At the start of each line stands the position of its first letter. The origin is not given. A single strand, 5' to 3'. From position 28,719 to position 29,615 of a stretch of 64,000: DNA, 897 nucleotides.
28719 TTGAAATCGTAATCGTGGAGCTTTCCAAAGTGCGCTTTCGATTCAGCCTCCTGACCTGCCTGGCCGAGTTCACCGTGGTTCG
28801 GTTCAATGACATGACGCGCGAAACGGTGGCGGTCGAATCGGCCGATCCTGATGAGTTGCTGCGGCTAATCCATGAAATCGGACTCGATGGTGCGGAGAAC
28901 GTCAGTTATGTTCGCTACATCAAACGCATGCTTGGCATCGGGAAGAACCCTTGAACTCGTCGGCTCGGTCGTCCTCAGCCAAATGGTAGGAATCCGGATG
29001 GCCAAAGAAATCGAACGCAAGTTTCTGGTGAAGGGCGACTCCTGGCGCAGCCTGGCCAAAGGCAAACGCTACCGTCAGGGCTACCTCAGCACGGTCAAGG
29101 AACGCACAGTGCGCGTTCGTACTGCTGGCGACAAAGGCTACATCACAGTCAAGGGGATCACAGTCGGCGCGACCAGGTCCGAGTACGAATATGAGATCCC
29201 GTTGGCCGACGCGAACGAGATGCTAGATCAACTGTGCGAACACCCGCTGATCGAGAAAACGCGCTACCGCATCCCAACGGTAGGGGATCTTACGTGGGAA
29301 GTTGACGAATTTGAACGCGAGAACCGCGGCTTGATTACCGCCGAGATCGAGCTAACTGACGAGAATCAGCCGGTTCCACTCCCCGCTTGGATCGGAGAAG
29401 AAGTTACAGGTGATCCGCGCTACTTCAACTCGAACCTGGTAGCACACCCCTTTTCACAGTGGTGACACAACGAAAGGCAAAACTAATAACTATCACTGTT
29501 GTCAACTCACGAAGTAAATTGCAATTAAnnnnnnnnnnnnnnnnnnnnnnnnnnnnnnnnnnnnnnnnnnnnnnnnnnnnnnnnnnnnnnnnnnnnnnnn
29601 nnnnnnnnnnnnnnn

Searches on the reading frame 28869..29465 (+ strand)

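Call 31: search_protein_families(library=pfam, proteins=[window:28869-29465:+], max_evalue=0.001)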
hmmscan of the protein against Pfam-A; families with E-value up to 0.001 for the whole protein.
window:28869-29465:+ (198 aa): 1 family
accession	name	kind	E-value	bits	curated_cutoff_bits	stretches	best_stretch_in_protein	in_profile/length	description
PF01928.26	CYTH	-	2.4e-16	60.5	23.2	1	46-179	2-172/179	CYTH domain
